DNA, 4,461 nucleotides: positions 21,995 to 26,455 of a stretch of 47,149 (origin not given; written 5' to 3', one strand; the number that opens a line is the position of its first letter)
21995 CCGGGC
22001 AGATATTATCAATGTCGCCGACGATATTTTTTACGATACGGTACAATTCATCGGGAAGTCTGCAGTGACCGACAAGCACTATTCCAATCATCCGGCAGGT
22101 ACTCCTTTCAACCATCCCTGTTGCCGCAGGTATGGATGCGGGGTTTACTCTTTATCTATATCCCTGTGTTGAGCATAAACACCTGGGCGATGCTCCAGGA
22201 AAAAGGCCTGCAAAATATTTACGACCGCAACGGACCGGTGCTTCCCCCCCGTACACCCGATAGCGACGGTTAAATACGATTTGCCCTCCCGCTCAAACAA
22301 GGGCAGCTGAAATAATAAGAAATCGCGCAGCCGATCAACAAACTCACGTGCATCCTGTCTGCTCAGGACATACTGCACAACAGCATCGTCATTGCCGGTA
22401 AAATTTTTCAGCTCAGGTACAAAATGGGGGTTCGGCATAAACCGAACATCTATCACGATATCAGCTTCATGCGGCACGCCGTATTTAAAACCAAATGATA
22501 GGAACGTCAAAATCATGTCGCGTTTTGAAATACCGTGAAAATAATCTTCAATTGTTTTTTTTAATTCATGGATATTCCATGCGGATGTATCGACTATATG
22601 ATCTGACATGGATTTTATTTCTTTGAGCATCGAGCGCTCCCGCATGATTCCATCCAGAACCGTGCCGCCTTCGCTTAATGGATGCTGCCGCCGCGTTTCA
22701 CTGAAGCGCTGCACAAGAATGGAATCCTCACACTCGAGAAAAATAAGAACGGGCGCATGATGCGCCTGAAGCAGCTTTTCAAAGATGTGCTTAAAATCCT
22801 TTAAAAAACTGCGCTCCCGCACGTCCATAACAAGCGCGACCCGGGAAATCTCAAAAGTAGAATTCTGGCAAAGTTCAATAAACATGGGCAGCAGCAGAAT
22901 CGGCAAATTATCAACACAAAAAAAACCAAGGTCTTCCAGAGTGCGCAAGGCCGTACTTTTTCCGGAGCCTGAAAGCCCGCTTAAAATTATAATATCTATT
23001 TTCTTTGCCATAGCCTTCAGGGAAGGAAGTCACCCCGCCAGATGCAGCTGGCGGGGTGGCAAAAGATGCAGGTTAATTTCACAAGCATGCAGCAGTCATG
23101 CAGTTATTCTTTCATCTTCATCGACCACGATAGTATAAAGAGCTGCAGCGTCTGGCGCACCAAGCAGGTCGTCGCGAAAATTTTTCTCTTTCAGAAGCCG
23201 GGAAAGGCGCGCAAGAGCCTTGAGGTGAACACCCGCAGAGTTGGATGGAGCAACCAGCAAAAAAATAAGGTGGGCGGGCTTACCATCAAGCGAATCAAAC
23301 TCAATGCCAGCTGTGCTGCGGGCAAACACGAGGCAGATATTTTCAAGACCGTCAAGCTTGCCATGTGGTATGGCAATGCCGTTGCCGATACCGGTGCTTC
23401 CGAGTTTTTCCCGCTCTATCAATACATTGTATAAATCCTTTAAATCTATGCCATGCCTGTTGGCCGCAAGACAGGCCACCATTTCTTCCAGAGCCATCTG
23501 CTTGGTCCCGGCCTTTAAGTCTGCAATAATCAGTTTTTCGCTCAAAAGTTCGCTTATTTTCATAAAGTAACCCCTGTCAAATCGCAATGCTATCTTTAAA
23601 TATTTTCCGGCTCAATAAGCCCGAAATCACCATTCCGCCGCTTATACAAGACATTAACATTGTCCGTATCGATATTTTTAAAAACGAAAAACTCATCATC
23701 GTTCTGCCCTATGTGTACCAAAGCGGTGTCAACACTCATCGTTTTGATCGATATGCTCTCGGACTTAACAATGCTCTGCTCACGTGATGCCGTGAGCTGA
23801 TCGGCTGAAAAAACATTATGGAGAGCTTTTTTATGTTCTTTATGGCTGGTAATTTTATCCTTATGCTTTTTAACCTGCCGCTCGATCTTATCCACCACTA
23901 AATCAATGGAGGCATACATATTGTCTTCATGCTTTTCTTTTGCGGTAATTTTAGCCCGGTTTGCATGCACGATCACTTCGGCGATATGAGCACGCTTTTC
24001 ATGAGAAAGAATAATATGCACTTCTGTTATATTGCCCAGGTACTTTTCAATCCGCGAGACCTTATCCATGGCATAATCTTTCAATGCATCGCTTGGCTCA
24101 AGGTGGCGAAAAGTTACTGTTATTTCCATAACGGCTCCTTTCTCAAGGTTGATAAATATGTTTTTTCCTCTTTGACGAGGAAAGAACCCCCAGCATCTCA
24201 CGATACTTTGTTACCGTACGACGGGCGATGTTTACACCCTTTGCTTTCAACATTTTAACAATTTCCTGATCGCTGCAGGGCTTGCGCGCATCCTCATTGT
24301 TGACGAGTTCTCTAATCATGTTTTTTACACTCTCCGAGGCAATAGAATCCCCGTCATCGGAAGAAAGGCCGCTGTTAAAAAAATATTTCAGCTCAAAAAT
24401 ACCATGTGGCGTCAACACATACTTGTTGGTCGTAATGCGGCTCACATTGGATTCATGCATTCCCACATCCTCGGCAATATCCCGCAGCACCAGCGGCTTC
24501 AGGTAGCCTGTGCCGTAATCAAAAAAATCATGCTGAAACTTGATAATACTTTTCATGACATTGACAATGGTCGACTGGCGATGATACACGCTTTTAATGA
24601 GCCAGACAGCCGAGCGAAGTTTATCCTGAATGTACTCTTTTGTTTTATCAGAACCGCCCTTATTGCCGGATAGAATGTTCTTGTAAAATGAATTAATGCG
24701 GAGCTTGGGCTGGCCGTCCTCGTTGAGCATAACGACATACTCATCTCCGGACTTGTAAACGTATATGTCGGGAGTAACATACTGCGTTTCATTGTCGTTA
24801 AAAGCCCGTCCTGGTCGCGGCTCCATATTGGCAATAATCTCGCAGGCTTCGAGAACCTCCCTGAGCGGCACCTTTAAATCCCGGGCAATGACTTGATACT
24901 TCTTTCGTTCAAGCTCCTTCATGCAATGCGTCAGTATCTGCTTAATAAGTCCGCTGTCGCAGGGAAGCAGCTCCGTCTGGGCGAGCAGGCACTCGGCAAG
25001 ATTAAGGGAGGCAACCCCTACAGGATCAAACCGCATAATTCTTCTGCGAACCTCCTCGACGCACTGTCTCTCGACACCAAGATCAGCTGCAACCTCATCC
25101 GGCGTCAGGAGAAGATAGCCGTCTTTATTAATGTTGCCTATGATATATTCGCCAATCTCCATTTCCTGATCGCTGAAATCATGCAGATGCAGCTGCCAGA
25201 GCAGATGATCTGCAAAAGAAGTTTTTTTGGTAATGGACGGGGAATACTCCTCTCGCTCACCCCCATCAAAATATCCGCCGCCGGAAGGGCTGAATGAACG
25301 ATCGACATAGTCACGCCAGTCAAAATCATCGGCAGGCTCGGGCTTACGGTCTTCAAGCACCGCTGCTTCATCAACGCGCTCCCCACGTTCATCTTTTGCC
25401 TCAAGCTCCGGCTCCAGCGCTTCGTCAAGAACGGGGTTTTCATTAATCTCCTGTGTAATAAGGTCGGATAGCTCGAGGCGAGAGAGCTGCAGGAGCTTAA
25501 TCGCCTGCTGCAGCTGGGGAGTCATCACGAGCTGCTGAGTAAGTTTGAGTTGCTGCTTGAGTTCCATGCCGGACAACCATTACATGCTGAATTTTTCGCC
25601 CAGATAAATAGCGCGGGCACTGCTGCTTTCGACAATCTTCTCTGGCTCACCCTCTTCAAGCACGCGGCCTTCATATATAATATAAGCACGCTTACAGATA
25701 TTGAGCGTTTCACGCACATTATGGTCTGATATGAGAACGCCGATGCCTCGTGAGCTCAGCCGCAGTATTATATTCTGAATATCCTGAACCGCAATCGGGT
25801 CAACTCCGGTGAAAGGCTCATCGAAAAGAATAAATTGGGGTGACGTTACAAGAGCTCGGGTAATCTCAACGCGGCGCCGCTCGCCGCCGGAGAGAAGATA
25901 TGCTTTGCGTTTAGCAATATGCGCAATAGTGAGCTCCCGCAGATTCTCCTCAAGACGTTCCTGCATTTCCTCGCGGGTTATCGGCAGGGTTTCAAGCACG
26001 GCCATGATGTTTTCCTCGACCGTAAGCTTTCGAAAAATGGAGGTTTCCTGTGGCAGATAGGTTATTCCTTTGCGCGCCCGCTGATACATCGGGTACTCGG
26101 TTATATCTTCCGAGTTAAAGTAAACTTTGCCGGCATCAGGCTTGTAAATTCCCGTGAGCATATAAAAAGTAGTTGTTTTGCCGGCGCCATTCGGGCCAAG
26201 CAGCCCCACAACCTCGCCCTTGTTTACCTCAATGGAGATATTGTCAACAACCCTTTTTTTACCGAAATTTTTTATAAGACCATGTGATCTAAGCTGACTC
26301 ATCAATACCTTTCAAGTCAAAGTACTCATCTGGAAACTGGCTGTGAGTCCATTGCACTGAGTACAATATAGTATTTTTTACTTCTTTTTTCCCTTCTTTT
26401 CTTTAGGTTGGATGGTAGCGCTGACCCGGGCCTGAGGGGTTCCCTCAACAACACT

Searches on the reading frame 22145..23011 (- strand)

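Call 31: search_protein_families(library=pfam, proteins=[window:22145-23011:-], max_evalue=0.00001)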
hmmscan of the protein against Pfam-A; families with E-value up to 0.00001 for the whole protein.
window:22145-23011:- (288 aa): 2 families
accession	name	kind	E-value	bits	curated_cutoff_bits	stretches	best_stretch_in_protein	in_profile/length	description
PF03668.21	RapZ-like_N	-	1.9e-52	177.6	25.4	1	5-160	1-156/158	RapZ-like N-terminal domain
PF22740.1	PapZ_C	-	1e-43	148.8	27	1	167-286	2-121/121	RapZ C-terminal domain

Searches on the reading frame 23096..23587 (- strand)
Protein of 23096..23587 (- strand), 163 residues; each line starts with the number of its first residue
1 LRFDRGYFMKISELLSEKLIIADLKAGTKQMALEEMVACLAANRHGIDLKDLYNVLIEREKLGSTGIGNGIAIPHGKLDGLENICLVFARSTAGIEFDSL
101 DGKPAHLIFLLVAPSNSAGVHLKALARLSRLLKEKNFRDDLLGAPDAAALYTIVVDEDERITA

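Call 31: search_protein_families(library=pfam, proteins=[window:23096-23587:-], max_evalue=0.00001)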
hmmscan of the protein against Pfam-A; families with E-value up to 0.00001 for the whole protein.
window:23096-23587:- (163 aa): 1 family
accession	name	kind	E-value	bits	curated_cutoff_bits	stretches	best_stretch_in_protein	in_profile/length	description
PF00359.27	PTS_EIIA_2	-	4.6e-35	121.1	27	1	14-154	2-141/144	Phosphoenolpyruvate-dependent sugar phosphotransferase system, EIIA 2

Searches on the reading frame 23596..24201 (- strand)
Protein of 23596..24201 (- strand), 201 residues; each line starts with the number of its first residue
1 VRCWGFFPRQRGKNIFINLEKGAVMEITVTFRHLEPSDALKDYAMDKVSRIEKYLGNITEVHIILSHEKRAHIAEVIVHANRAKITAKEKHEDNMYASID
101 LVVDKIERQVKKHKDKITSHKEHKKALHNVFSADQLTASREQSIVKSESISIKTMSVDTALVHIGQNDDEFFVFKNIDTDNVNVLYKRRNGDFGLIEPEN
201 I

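Call 31: search_protein_families(library=pfam, proteins=[window:23596-24201:-], max_evalue=0.00001)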
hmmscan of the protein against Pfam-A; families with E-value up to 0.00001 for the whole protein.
window:23596-24201:- (201 aa): 2 families
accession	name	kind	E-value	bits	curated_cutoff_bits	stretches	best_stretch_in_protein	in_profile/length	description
PF02482.25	Ribosomal_S30AE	-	6.4e-25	88.1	23.7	1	27-117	1-87/88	Sigma 54 modulation protein / S30EA ribosomal protein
PF16321.10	Ribosom_S30AE_C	-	1.9e-17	63.1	25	1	141-195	3-57/57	Sigma 54 modulation/S30EA ribosomal protein C terminus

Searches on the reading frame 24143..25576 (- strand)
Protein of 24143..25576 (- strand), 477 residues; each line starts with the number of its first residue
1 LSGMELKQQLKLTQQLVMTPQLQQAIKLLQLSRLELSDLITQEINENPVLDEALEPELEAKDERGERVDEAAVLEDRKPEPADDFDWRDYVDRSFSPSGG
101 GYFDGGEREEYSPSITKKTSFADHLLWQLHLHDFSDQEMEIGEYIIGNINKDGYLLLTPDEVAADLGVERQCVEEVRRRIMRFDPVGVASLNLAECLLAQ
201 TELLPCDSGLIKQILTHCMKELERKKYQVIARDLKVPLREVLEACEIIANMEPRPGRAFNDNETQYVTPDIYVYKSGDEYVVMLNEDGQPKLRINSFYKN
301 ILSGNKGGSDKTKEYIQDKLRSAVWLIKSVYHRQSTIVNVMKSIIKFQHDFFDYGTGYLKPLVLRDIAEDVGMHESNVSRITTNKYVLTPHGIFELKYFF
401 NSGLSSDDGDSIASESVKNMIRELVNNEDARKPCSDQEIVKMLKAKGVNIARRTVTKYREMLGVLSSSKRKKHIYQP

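Call 31: search_protein_families(library=pfam, proteins=[window:24143-25576:-], max_evalue=0.00001)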
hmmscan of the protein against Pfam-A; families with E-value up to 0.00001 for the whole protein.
window:24143-25576:- (477 aa): 3 families
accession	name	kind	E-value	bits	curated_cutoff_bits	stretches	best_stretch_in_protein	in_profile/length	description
PF04963.19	Sigma54_CBD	-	3.3e-60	203.4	22.9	1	111-298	2-185/185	Sigma-54 factor, core binding domain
PF04552.19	Sigma54_DBD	-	4.8e-59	199.1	22.8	1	314-472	2-160/160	Sigma-54, DNA binding domain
PF00309.25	Sigma54_AID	-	4.1e-17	62.2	23.8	1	7-52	1-46/46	Sigma-54 factor, Activator interacting domain (AID)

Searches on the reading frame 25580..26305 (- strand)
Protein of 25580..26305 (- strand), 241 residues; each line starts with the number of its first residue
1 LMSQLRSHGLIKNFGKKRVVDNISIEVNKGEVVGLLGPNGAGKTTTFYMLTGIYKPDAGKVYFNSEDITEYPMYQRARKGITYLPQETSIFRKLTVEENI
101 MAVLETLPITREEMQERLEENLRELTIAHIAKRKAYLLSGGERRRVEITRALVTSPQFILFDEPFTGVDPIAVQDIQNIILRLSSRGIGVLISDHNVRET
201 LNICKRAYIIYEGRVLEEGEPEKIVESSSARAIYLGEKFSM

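Call 31: search_protein_families(library=pfam, proteins=[window:25580-26305:-], max_evalue=0.00001)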
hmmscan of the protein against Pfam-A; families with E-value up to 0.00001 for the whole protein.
window:25580-26305:- (241 aa): 1 family
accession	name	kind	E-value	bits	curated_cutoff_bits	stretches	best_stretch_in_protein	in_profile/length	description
PF00005.33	ABC_tran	-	1.4e-38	133.1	25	1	21-165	2-136/137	ABC transporter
